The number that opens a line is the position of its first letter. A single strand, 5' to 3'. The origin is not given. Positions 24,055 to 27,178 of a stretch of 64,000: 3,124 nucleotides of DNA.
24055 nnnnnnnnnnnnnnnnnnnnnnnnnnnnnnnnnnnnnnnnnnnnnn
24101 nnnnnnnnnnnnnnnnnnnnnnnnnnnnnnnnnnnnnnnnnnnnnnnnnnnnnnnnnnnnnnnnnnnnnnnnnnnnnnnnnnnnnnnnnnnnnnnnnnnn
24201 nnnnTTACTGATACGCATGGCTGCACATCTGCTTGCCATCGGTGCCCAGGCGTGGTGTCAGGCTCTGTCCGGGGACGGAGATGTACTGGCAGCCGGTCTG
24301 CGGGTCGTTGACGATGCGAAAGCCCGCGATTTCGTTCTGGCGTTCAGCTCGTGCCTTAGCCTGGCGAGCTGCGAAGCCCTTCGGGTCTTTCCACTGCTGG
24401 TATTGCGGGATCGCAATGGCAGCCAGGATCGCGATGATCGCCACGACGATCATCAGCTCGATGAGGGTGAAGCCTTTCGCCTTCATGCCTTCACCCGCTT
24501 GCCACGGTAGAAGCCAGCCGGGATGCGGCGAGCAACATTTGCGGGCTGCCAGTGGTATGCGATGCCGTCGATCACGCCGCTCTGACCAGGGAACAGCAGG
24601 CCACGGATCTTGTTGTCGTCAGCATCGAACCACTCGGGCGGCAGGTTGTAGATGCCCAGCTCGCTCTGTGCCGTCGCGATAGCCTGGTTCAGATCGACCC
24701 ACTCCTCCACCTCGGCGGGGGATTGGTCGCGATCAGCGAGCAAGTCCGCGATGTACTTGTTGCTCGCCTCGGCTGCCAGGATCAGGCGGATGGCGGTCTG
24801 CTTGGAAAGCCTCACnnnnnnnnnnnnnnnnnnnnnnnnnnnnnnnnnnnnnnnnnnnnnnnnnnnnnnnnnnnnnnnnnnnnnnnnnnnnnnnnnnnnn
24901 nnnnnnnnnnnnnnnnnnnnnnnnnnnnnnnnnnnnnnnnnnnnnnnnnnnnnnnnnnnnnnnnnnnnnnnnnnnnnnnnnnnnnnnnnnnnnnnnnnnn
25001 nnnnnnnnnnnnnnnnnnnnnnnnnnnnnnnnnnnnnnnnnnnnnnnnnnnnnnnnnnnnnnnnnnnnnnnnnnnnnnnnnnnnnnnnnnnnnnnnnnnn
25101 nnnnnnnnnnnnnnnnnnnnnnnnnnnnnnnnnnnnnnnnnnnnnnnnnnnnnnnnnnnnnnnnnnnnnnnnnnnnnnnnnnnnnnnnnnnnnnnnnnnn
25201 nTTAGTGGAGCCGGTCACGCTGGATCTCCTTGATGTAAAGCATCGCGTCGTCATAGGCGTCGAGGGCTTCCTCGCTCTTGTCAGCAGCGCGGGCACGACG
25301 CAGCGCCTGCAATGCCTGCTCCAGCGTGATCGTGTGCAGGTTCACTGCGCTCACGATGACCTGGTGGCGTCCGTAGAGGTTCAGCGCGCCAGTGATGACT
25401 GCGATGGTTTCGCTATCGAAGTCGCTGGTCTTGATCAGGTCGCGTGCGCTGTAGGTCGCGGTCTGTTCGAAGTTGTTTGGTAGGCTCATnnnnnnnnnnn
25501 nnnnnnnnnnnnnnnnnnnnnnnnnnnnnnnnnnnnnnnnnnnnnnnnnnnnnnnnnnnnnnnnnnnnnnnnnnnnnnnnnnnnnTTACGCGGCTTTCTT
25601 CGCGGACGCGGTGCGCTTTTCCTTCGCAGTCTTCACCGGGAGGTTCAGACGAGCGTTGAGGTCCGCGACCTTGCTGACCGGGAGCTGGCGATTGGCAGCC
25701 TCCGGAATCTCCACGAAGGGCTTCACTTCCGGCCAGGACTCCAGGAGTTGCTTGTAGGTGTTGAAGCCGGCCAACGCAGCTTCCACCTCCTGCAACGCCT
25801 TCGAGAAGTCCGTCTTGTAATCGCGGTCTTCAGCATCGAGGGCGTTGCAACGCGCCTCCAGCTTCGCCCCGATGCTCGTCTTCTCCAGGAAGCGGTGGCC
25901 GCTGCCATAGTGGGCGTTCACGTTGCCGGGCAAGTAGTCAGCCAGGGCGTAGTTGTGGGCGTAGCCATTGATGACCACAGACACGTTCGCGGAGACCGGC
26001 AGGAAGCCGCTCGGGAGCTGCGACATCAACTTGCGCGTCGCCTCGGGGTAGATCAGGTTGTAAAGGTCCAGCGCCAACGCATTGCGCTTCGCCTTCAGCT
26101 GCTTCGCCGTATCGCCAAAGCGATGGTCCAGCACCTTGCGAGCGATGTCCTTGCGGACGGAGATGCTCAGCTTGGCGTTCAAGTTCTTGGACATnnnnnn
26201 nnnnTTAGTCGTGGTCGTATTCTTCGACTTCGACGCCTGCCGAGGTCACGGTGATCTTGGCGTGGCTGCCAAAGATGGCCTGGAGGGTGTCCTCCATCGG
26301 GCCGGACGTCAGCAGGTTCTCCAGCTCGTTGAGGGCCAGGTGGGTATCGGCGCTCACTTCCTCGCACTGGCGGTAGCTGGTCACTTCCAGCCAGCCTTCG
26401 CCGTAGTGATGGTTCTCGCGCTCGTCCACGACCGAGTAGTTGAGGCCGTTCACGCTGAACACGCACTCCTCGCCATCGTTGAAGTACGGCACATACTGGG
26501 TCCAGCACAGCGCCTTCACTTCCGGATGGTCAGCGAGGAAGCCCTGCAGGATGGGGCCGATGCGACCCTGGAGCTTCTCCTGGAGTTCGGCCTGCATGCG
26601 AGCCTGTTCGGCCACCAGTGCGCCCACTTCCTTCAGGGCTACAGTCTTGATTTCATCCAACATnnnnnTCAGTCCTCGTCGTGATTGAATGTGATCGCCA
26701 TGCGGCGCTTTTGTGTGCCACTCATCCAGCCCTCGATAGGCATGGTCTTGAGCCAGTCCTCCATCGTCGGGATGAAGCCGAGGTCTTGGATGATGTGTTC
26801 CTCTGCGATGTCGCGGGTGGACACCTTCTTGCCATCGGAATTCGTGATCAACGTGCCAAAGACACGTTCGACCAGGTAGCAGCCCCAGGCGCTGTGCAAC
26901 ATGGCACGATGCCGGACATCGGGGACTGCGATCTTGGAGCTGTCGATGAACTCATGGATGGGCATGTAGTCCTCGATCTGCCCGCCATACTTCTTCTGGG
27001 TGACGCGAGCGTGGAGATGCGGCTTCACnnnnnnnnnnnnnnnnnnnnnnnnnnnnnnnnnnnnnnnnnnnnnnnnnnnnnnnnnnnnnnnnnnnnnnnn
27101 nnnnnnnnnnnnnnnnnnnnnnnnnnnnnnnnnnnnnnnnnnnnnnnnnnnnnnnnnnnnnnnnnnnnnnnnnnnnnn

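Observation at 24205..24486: Phage-encoded type IV pilin-like (pseudopilin) protein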

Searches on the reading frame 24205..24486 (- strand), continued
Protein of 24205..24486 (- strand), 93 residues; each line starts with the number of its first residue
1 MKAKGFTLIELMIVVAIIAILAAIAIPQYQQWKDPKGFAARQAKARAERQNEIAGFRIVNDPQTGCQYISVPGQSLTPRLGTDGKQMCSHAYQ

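Call 76: search_protein_families(library=padloc, proteins=[window:24205-24486:-], max_evalue=0.01)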
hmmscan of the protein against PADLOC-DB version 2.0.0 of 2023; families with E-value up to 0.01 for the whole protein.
window:24205-24486:- (93 aa): 0 families

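Call 79: search_solved_structures(query=window:24208-24486:-, max_evalue=0.01, show_alignments=2)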
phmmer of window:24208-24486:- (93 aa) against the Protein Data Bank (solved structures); distinct sequences matched with E-value up to 0.01: 20.
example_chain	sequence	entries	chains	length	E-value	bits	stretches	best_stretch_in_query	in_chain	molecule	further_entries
9egp_A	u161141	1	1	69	4.9e-09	39.3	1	3-43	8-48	Geopilin domain 1 protein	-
7tgg_A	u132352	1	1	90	2.1e-08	37.3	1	3-35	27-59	Geopilin domain 1 protein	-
9laa_A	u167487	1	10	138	3.1e-08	36.8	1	2-34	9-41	Type IV pilin protein PilA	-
1oqw_A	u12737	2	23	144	1.5e-07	34.6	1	6-34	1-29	Fimbrial protein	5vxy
8tum_e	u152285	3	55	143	1.8e-07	34.4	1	6-33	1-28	Type IV major pilin protein PilA | Pilin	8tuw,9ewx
8tob_GA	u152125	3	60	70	5.6e-07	32.8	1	7-33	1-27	Fimbrial protein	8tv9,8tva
2m7g_A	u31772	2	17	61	9.6e-07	32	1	6-35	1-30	Geopilin domain 1 protein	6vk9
8p3b_A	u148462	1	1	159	8e-06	29.1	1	6-33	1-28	Fimbrial protein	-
5kua_A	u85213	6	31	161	8.4e-06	29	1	6-33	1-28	pilin | Neisseria meningitidis PilE variant SB-GATDH | Neisseria meningitidis PilE, SB-DATDH variant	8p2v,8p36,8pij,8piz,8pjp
1ay2_A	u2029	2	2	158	9.5e-06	28.9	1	6-33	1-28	TYPE 4 PILIN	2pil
2hi2_A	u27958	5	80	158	9.5e-06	28.9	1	6-33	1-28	Fimbrial protein | PilA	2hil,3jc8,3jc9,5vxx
3sok_A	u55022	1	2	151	1.9e-05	27.9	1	6-32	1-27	Fimbrial protein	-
8tj2_C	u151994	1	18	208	2.4e-05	27.6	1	6-33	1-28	Type IV major pilin protein PilA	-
6gv9_A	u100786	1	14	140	3.9e-05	26.9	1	6-32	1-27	Prepilin peptidase-dependent protein D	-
9xnc_G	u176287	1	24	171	5e-05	26.5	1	5-32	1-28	Bacteria pilus (like)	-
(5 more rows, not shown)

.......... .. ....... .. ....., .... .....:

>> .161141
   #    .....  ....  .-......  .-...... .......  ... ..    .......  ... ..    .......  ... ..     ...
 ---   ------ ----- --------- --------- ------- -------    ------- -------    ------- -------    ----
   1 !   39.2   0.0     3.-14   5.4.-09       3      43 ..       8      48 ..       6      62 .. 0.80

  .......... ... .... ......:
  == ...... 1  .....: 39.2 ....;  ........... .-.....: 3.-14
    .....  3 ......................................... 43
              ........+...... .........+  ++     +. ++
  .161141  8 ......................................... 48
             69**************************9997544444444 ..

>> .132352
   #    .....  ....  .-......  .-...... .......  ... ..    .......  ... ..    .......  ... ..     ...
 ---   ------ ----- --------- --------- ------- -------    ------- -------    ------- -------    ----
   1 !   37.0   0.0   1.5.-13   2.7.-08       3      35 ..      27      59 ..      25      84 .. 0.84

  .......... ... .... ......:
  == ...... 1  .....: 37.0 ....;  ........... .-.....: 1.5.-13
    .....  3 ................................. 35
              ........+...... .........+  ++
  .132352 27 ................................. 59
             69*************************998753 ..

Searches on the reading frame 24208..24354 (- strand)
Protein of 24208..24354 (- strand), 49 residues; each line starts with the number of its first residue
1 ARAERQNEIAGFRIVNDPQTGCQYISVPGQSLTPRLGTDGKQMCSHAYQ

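Call 29: search_protein_representatives(protein=window:24208-24354:-)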
Query: 49 residues. Proteins with E-value up to 0.001 (for the whole library): 80; up to 1e-10: 1; up to 1e-30: 0. The best 80 are listed.
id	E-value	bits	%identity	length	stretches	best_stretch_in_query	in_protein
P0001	5.8e-26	103.6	100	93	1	1-49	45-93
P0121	5.4e-10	54.2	27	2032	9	3-38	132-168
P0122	2.3e-08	49.2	44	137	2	11-46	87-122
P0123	2.4e-07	46.0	-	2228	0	-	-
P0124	2.5e-07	46.0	52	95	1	4-45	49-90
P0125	2.2e-06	43.1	44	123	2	12-45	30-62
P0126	4.0e-06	42.3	56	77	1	9-47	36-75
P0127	8.2e-06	41.3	52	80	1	13-45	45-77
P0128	1.1e-05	40.9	50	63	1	6-45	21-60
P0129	1.1e-05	40.9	45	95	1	5-46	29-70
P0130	2.3e-05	39.9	64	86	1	13-45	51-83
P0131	2.8e-05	39.7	50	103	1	8-45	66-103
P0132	4.0e-05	39.2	51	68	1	5-45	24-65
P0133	5.0e-05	38.9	54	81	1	9-45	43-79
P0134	5.5e-05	38.7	50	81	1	12-45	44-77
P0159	2.1e-04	36.9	59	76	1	10-46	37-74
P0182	6.1e-04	35.5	50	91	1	6-45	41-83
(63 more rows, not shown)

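Call 34: find_homologous_proteins(query=window:24208-24354:-, max_evalue=0.01)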
Query window:24208-24354:-: no candidate shares three 5-residue words with the query. No homologue found.

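Call 55: find_encoding_contigs(protein=P0124, flank=8000, max_places=3)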
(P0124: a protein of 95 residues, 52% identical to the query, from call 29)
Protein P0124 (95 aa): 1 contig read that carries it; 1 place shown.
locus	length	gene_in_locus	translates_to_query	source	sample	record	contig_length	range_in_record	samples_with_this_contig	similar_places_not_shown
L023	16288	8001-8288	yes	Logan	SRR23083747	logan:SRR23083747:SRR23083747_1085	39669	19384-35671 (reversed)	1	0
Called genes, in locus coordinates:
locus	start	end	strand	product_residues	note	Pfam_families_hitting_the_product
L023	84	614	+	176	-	PF02915:Rubrerythrin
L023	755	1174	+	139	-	-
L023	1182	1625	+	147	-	PF24240:DUF7448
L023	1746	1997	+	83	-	-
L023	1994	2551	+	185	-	-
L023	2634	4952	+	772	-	PF03477:ATP-cone, PF00317:Ribonuc_red_lgN, PF02867:Ribonuc_red_lgC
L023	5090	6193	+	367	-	PF00268:Ribonuc_red_sm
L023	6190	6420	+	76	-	PF00462:Glutaredoxin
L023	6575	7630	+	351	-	-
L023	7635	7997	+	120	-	-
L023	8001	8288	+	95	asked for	PF07963:N_methyl, PF20037:DUF6440 (weak)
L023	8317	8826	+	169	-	PF24963:DUF7768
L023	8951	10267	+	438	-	PF01068:DNA_ligase_A_M, PF14743:DNA_ligase_OB_2 (weak)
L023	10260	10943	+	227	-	-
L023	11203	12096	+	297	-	PF13671:AAA_33, PF24694:LNS2_PITM1-3 (weak), PF25109:HAD_PNKP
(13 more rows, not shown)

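Call 56: find_encoding_contigs(protein=P0182, flank=8000, max_places=3)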
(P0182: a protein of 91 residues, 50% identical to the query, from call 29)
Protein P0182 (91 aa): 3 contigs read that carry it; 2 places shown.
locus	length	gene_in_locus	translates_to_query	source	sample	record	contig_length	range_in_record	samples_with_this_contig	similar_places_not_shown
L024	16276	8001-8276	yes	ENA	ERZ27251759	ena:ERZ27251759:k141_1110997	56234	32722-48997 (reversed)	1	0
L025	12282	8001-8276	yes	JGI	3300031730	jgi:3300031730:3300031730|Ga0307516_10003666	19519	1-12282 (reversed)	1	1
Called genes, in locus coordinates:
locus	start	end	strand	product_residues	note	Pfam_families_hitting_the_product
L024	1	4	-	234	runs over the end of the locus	-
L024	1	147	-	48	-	-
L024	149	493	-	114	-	-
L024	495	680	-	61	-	-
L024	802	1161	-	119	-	-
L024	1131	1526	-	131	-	-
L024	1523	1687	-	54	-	-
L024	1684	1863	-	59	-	-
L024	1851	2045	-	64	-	-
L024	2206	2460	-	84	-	-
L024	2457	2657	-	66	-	-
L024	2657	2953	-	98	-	-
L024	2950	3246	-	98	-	PF27050:Phage_P22_Y8K6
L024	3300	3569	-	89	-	-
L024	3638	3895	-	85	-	-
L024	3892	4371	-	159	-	PF09588:YqaJ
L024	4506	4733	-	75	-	-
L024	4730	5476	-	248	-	PF04404:ERF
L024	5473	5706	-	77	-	-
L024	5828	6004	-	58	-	-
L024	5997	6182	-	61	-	-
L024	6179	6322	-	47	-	-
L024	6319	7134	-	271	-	-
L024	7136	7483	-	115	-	-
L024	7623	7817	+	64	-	-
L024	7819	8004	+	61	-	-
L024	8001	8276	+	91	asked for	PF07963:N_methyl (weak), PF20037:DUF6440 (weak)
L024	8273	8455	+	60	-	-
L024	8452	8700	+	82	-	-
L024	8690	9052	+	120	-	-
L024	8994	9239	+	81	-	-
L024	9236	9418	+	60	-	PF24623:Phage_zn_bind_8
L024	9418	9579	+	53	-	-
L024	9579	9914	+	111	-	-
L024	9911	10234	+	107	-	-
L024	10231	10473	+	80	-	-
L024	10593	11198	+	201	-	PF01844:HNH, PF14279:HNH_5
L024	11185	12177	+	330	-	-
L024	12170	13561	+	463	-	PF00772:DnaB, PF13481:AAA_25, PF03796:DnaB_C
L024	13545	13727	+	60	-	-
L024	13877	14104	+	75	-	-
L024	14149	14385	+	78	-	-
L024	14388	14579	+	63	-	-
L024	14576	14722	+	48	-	-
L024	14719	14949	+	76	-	-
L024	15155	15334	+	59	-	-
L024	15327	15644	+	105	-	-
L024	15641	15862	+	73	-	-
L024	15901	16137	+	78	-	-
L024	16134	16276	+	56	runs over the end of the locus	-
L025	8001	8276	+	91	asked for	PF07963:N_methyl (weak), PF20037:DUF6440 (weak)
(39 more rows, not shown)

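Call 71: find_encoding_contigs(protein=P0159, flank=5000, max_places=3)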
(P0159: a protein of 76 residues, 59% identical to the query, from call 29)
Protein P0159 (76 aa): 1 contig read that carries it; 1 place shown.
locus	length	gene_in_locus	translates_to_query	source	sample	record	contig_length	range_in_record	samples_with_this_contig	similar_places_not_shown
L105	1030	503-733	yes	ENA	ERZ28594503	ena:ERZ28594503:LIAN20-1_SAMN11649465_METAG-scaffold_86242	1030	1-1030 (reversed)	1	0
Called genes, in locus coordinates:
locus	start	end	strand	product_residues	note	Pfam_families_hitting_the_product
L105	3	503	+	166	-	?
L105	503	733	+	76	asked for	-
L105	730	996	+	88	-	-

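Call 72: find_encoding_contigs(protein=P0126, flank=5000, max_places=3)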
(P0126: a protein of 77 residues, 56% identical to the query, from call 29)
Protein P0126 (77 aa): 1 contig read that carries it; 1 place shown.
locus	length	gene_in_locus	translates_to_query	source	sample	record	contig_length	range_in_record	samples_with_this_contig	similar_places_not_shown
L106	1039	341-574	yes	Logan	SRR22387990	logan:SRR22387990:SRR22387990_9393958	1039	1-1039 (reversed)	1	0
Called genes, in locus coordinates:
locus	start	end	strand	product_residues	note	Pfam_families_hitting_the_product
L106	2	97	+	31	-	?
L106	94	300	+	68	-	-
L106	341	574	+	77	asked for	PF20037:DUF6440 (weak)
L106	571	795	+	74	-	-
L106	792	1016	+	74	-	-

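Call 73: find_encoding_contigs(protein=P0133, flank=5000, max_places=3)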
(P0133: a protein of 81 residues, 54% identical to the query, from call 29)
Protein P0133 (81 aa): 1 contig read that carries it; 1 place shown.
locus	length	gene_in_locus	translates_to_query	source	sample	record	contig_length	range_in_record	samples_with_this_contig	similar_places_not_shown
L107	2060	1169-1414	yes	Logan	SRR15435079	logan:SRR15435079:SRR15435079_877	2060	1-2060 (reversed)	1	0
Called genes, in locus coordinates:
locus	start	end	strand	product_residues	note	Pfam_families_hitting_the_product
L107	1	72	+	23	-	?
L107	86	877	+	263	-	-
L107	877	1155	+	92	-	-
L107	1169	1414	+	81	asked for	-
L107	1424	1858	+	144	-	PF25176:DUF7831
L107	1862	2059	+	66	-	?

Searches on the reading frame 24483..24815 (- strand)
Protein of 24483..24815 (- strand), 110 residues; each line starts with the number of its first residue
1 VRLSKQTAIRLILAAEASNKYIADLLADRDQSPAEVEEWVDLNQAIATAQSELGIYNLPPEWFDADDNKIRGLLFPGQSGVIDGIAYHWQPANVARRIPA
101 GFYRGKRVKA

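Call 4: search_protein_families(library=pfam, proteins=[window:24483-24815:-], max_evalue=0.1)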
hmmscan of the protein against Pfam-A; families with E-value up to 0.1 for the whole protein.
window:24483-24815:- (110 aa): 0 families

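Call 6: search_protein_families(library=phrogs, proteins=[window:24483-24815:-], max_evalue=0.01)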
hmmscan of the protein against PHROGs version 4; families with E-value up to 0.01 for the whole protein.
window:24483-24815:- (110 aa): 0 families

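Call 76: search_protein_families(library=padloc, proteins=[window:24483-24815:-], max_evalue=0.01)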
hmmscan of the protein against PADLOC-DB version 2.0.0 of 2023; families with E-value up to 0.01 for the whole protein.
window:24483-24815:- (110 aa): 0 families

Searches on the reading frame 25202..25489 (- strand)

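Call 4: search_protein_families(library=pfam, proteins=[window:25202-25489:-], max_evalue=0.1)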
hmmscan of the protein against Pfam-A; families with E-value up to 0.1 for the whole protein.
window:25202-25489:- (95 aa): 1 family
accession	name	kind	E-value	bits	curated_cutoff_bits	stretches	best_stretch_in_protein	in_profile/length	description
PF22219.1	DUF3829_2nd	-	0.015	15.8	27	1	33-84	17-69/104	DUF3829-like, C-terminal domain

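Call 6: search_protein_families(library=phrogs, proteins=[window:25202-25489:-], max_evalue=0.01)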
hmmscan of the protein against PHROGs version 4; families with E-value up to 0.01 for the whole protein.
window:25202-25489:- (95 aa): 0 families

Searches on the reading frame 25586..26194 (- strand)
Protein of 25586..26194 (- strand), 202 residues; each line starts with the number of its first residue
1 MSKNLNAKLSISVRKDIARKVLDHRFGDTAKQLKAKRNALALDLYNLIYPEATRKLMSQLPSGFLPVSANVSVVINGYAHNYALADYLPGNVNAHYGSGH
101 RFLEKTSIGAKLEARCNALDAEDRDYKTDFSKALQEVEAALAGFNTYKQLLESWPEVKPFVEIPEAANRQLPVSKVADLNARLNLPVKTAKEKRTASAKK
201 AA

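Call 4: search_protein_families(library=pfam, proteins=[window:25586-26194:-], max_evalue=0.1)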
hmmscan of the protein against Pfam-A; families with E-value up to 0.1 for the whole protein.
window:25586-26194:- (202 aa): 1 family
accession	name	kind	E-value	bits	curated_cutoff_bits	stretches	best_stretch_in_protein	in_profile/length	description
PF18757.6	Nmad5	-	2.1e-20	74.1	27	1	8-186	2-206/206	Nucleotide modification associated domain 5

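Call 6: search_protein_families(library=phrogs, proteins=[window:25586-26194:-], max_evalue=0.01)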
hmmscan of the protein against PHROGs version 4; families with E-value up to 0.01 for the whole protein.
window:25586-26194:- (202 aa): 1 family
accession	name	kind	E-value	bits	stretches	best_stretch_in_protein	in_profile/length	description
phrog_1965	-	unknown function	3.1e-23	84.4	1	7-189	3-207/208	-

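Call 76: search_protein_families(library=padloc, proteins=[window:25586-26194:-], max_evalue=0.01)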
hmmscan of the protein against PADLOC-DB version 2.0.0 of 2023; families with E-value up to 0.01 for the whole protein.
window:25586-26194:- (202 aa): 0 families

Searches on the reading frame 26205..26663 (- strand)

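Call 4: search_protein_families(library=pfam, proteins=[window:26205-26663:-], max_evalue=0.1)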
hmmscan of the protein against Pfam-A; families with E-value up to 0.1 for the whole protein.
window:26205-26663:- (152 aa): 0 families

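Call 6: search_protein_families(library=phrogs, proteins=[window:26205-26663:-], max_evalue=0.01)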
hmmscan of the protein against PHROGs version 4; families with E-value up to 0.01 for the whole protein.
window:26205-26663:- (152 aa): 2 families
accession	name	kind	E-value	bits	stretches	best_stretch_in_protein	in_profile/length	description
phrog_9564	-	unknown function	5.6e-23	83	2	40-87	34-80/175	-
phrog_10375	-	unknown function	4.2e-09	37.9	1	18-140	14-136/153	-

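Call 76: search_protein_families(library=padloc, proteins=[window:26205-26663:-], max_evalue=0.01)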
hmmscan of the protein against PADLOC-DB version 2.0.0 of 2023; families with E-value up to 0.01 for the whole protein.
window:26205-26663:- (152 aa): 0 families

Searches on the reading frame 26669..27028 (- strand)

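Call 4: search_protein_families(library=pfam, proteins=[window:26669-27028:-], max_evalue=0.1)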
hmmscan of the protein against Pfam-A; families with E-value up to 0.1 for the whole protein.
window:26669-27028:- (119 aa): 1 family
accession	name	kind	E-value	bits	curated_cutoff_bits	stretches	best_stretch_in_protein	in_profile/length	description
PF21866.1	DUF6915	-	6.8e-43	145.4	27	1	1-102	1-102/102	Domain of unknown function (DUF6915)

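Call 6: search_protein_families(library=phrogs, proteins=[window:26669-27028:-], max_evalue=0.01)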
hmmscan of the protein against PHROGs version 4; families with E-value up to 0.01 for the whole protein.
window:26669-27028:- (119 aa): 2 families
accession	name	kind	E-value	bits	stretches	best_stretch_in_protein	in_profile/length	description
phrog_8143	-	unknown function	1.9e-44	151.8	1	1-111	2-117/130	-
phrog_19073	-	unknown function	8.9e-26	91.3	1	1-75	1-72/116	-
